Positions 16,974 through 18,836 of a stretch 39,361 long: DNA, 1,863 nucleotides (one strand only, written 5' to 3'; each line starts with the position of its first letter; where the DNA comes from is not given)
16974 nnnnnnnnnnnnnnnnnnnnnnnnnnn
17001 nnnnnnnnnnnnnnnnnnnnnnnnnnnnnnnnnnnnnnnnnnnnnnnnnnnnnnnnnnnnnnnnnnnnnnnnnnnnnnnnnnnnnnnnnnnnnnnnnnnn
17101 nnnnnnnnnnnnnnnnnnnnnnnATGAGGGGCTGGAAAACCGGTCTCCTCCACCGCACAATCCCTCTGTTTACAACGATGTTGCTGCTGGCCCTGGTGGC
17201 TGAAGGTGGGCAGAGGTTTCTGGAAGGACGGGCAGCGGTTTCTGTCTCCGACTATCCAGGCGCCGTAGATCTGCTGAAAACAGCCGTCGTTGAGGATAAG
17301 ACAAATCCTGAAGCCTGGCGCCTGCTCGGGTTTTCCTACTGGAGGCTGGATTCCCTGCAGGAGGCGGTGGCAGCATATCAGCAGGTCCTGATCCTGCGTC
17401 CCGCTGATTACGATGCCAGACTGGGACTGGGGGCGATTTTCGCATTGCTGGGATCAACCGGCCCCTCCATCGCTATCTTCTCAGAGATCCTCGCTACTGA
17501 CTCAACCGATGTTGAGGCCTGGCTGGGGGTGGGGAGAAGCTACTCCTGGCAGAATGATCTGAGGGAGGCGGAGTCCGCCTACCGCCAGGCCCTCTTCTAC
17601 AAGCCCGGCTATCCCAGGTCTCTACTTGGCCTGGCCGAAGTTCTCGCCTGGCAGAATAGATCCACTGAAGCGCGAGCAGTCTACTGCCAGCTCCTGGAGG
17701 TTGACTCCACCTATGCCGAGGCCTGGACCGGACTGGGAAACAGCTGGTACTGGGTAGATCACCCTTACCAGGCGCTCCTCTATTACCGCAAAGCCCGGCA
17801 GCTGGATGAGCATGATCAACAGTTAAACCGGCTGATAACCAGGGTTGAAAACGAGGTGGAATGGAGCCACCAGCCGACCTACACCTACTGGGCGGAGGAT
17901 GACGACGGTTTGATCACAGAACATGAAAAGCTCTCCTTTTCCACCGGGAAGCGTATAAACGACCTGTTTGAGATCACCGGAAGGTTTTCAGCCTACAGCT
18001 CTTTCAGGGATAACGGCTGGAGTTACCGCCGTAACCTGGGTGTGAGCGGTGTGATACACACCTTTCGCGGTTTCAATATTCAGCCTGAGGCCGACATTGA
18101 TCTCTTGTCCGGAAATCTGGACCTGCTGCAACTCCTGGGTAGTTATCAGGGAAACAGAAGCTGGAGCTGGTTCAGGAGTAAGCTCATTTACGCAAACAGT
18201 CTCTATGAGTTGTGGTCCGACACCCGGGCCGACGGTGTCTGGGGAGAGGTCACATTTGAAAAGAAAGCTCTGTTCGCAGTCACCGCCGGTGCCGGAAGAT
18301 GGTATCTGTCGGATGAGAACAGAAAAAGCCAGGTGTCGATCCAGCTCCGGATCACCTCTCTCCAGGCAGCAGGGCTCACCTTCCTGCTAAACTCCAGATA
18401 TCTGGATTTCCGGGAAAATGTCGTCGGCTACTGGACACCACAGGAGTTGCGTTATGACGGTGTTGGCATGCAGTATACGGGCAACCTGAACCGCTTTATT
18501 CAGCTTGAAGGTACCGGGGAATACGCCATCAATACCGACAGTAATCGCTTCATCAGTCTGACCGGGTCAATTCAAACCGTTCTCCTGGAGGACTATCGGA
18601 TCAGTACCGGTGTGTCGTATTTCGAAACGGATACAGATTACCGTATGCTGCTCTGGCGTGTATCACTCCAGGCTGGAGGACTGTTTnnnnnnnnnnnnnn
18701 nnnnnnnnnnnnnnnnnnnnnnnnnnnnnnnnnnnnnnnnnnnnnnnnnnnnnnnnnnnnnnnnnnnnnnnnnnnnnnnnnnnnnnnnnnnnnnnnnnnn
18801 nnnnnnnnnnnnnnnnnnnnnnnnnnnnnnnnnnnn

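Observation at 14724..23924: Five-gene exopolysaccharide synthesis, modification and export locus with a layout unlike pga, pel, bcs, alg or ica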

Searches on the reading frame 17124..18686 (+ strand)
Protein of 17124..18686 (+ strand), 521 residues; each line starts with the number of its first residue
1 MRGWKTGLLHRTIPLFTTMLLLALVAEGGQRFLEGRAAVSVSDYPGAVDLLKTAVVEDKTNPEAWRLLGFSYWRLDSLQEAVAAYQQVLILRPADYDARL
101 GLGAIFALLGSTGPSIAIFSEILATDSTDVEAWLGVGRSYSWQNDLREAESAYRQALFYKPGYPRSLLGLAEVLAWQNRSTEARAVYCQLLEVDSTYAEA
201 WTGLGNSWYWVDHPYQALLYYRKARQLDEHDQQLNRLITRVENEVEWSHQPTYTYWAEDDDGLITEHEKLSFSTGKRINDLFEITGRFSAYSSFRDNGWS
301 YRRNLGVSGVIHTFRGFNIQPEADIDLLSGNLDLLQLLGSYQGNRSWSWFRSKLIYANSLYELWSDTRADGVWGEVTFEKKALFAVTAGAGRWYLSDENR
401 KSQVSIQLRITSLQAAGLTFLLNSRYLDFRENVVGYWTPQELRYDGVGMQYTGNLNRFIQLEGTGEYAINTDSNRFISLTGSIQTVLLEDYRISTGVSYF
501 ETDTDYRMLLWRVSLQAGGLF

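Call 5: search_protein_families(library=pfam, proteins=[window:17124-18686:+], max_evalue=0.01)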
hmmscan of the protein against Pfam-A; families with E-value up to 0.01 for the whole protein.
window:17124-18686:+ (521 aa): 17 families
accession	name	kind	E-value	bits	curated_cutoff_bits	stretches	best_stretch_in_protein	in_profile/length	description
PF13414.12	TPR_11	-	5.4e-18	64.8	26.8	2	78-110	10-42/42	TPR repeat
PF07719.23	TPR_2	-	3.5e-17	61.5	27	2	62-94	1-33/34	Tetratricopeptide repeat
PF13432.12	TPR_16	-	4.6e-17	62.6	32.7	3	33-88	2-57/65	Tetratricopeptide repeat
PF14559.12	TPR_19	-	2.7e-16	60.1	25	3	143-201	4-62/68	Tetratricopeptide repeat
PF00515.34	TPR_1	-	5.5e-16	58.1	27.8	3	198-231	1-34/34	Tetratricopeptide repeat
PF13428.12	TPR_14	-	2.8e-13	49.5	23.5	2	62-104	1-43/44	Tetratricopeptide repeat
PF23914.1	TPR_CcmH_CycH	-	7.1e-13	49.1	42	2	123-229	43-152/158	Cytochrome c-type biogenesis protein H TPR domain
PF13181.12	TPR_8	-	4.6e-08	33.1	25.7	0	63-94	2-33/34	Tetratricopeptide repeat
PF13431.12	TPR_17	-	1.4e-07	31.6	24.4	0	50-72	1-23/34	Tetratricopeptide repeat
PF13174.12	TPR_6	-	1.6e-06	28.8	26.3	0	64-89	2-27/33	Tetratricopeptide repeat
PF13424.12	TPR_12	-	5.3e-06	27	30.1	0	64-110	5-59/77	Tetratricopeptide repeat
PF25063.1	ARM_TT21_C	-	0.00022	21.6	35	0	117-231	42-162/209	Tetratricopeptide repeat protein 21 C-terminal ARM domain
PF13374.12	TPR_10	-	0.00024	21.5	27.5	0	137-157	9-29/42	Tetratricopeptide repeat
PF13429.12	TPR_15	-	0.0022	17.9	26.2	0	132-231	148-247/280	Tetratricopeptide repeat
PF13176.12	TPR_7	-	0.0033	17.8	27.9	0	132-157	1-26/36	Tetratricopeptide repeat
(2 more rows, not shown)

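Call 6: search_protein_families(library=ncbifam, proteins=[window:17124-18686:+], max_evalue=0.01)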
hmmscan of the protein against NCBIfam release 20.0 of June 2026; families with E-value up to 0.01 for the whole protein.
window:17124-18686:+ (521 aa): 12 families
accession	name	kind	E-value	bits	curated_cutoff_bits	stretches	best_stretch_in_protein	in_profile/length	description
TIGR02917.1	PEP_TPR_lipo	equivalog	7.4e-16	57.2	312.2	1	34-233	28-228/899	XrtA/PEP-CTERM system TPR-repeat protein PrsT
TIGR02521.1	type_IV_pilW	equivalog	1.7e-11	44.1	154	1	43-189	46-194/234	type IV pilus biogenesis/stability protein PilW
TIGR02552.1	LcrH_SycD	equivalog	5e-11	42.5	104.8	1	117-184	39-106/136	SycD/LcrH family type III secretion system chaperone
NF040959.1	MamA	equivalog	5.4e-08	32.5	200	1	34-96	111-173/204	magnetosome protein MamA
TIGR03939.1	PGA_TPR_OMP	equivalog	5.9e-08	31.4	366.65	1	139-409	404-677/800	poly-beta-1,6 N-acetyl-D-glucosamine export porin PgaA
NF033762.1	social_mot_Tgl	equivalog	2.8e-06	26.9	225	0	144-207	45-109/252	social motility TPR repeat lipoprotein Tgl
NF008520.0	PRK11447.1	equivalog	4.1e-06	24.9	858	1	143-221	364-441/1157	cellulose synthase complex outer membrane protein BcsC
NF007692.0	PRK10370.1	equivalog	9.2e-06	25.4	306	1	126-178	77-129/206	heme lyase NrfEFG subunit NrfG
NF033920.0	C39_PA2778_fam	equivalog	3.7e-05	23.3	150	0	120-191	180-251/255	PA2778 family cysteine peptidase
NF052415.1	T3SS_chap_SctY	equivalog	0.00018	22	70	1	62-157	6-104/106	type III secretion apparatus assembly chaperone SctY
NF033758.1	gliding_GltE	equivalog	0.00018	20.6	225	1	42-217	66-241/411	adventurous gliding motility TPR repeat lipoprotein GltE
TIGR02795.1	tol_pal_ybgF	equivalog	0.00028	21.4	90.1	0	133-192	42-104/119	tol-pal system protein YbgF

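Call 55: search_solved_structures(query=A4, max_evalue=1)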
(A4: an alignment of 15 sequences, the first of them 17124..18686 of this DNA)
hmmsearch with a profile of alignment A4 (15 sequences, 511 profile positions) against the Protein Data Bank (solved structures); distinct sequences matched with E-value up to 1: 403 (the best 60 are shown).
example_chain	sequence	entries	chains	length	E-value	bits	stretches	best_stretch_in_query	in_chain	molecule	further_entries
9qhb_A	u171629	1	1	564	5e-119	401.7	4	24-196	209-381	Engineered tetratricopeptide repeat protein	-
8bu0_A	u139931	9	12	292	4.3e-79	270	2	24-203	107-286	Consensus tetratricopeptide repeat protein | Crystal structure of an 8-repeat consensus TPR superhelix with Zinc. | Monomer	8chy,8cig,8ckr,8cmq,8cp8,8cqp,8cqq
9qhc_A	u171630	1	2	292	7.9e-67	229.6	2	24-205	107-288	Engineered tetratricopeptide repeat protein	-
7yea_A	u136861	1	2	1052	4.5e-65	223.8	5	31-207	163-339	UDP-N-acetylglucosamine--peptide N-acetylglucosaminyltransferase 110 kDa subunit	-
7yeh_B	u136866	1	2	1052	2.8e-62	214.5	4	36-192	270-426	UDP-N-acetylglucosamine--peptide N-acetylglucosaminyltransferase 110 kDa subunit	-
7ntf_A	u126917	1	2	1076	1.8e-57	198.7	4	31-207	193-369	Isoform 1 of UDP-N-acetylglucosamine--peptide N-acetylglucosaminyltransferase 110 kDa subu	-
1w3b_A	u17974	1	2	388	9.6e-52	179.8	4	31-207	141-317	UDP-N-ACETYLGLUCOSAMINE--PEPTIDE N-ACETYLGLUCOSAMINYLTRANSFERASE 110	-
6eou_A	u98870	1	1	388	2.8e-50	174.9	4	31-192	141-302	UDP-N-acetylglucosamine--peptide N-acetylglucosaminyltransferase 110 kDa subunit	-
7y4i_A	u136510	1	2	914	3.3e-42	148.3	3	12-196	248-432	Probable UDP-N-acetylglucosamine--peptide N-acetylglucosaminyltransferase SPINDLY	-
8dtf_A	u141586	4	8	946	3.7e-42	148.2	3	18-196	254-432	Probable UDP-N-acetylglucosamine--peptide N-acetylglucosaminyltransferase SPINDLY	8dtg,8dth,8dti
9eh1_Q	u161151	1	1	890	1.1e-38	136.7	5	37-149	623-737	RNA polymerase-associated protein CTR9 homolog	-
8a3y_Q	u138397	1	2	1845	2.2e-38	135.7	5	37-149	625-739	RNA polymerase-associated protein CTR9 homolog,RNA polymerase-associated protein LEO1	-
7oop_S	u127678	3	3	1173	1e-37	133.5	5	37-149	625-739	RNA polymerase-associated protein CTR9 homolog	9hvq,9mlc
6ted_Q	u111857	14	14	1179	1.1e-37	133.5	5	37-149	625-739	RNA polymerase-associated protein CTR9 homolog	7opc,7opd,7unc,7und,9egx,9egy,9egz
8fgw_D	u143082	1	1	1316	7.4e-35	124.1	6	30-188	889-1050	Tetratricopeptide repeat protein 21B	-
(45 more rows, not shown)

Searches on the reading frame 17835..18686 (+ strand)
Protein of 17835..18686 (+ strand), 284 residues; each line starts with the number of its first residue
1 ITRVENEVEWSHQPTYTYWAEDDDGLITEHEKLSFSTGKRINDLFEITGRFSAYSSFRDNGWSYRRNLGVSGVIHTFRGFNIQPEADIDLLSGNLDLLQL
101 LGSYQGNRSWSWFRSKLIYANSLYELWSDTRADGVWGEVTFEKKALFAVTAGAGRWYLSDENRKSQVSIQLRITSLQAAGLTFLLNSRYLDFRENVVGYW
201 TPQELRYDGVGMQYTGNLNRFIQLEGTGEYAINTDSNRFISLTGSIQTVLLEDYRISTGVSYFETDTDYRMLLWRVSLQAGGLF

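Call 59: search_solved_structures(query=A5, max_evalue=10)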
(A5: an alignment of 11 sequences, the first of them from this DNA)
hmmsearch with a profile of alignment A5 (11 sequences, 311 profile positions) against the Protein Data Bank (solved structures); distinct sequences matched with E-value up to 10: 4.
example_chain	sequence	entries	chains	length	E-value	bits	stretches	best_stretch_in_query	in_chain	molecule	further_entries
6osv_H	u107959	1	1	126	0.27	13.9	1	98-142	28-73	Antibody heavy chain variable region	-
6jht_E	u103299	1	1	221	0.61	12.7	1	98-138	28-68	FAB Heavy Chain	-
4xk2_A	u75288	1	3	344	0.62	12.7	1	76-133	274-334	Aldo/keto reductase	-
6x1w_H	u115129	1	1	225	1.6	11.4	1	98-150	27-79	SC56-2 Heavy chain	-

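Call 61: search_protein_families(library=pfam, alignment_id=A5, max_evalue=1)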
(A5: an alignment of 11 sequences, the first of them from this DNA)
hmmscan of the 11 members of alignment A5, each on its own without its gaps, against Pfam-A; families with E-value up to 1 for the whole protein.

A. member 1, seq(284 aa): 0 families

B. families by the number of members that match (of 11 scanned): 3 families
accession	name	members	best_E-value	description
PF09693.15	Phage_XkdX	1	0.11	Phage uncharacterised protein (Phage_XkdX)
PF13415.12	Kelch_3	1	0.11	Galactose oxidase, central domain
PF19615.4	DUF6120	1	0.25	Family of unknown function (DUF6120)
